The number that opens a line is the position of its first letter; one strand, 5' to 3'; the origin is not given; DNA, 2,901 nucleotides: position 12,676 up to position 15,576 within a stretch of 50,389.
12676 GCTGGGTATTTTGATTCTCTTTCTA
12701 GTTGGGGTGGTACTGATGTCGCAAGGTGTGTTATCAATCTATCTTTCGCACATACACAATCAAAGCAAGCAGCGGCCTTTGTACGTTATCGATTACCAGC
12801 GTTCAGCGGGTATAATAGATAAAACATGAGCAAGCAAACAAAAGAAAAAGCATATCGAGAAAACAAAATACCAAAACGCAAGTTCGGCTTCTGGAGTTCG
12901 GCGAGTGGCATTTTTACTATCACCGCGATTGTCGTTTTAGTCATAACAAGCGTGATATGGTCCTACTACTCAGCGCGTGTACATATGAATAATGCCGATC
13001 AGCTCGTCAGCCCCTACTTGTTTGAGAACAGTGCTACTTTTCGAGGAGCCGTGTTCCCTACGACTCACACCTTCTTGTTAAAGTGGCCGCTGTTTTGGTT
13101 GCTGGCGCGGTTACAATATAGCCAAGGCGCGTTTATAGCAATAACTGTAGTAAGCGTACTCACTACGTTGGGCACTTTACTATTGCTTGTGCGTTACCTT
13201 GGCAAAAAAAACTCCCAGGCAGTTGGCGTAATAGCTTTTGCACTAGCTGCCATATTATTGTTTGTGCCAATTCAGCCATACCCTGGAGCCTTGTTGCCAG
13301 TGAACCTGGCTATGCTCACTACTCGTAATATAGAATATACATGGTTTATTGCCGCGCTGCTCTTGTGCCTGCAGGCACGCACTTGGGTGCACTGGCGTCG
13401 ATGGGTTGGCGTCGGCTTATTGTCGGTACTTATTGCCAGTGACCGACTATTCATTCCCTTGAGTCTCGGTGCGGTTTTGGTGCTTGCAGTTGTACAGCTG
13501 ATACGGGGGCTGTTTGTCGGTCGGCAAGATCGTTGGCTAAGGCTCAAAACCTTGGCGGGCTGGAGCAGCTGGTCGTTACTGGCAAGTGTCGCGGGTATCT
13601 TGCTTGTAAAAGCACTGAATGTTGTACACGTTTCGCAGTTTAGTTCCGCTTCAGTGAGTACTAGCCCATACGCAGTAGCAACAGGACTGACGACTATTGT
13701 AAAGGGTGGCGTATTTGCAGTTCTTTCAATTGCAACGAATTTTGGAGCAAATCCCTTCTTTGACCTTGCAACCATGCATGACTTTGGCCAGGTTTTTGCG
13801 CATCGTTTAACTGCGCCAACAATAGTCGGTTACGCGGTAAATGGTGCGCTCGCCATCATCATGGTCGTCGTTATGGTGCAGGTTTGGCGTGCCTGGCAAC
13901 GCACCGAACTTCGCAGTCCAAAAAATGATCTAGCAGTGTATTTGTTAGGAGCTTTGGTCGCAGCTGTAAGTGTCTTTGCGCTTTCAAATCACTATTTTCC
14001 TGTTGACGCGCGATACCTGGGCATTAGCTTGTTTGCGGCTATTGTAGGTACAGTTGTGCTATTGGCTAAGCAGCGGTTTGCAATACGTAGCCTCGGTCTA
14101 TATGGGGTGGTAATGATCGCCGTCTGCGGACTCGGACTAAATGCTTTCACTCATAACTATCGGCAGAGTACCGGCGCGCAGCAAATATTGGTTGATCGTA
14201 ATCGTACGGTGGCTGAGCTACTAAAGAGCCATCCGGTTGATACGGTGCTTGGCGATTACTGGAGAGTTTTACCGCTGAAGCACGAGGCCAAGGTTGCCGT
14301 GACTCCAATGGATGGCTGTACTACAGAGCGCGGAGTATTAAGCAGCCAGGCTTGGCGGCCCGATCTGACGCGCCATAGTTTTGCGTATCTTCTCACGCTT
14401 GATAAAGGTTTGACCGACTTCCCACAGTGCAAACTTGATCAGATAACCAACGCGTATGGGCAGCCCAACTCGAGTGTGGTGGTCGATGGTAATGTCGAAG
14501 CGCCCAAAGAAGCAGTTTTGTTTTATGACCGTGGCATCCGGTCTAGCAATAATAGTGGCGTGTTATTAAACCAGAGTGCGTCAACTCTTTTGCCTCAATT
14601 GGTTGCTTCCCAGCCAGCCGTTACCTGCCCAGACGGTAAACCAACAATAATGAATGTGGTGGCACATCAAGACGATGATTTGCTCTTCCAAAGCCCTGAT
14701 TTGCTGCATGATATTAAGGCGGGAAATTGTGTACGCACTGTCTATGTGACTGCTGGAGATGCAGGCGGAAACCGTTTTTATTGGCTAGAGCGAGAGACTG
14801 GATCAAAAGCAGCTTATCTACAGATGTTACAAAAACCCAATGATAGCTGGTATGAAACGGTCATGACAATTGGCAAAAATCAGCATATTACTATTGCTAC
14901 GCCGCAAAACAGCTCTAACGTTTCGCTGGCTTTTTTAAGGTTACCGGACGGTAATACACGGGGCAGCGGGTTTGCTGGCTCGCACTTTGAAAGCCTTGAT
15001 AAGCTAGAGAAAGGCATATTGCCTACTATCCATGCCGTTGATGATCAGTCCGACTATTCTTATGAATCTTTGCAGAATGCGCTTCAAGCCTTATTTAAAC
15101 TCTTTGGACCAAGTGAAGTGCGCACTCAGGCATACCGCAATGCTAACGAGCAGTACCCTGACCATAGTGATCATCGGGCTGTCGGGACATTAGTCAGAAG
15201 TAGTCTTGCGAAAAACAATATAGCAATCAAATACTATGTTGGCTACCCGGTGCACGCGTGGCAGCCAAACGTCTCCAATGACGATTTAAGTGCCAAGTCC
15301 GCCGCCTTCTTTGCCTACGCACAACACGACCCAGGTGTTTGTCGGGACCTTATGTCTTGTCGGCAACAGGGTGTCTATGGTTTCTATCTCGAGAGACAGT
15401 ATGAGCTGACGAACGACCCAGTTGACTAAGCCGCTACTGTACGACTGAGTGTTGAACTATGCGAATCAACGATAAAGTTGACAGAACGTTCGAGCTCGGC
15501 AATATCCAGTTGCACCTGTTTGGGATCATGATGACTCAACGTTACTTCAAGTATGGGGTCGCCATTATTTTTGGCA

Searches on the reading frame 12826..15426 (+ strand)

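Call 80: search_protein_families(library=pfam, proteins=[window:12826-15426:+], max_evalue=0.001)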
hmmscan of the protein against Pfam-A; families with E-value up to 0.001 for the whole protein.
window:12826-15426:+ (867 aa): 1 family
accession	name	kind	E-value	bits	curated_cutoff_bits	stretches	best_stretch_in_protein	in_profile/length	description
PF02585.22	PIG-L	-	2.3e-11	44.7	28.2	1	609-792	1-127/129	GlcNAc-PI de-N-acetylase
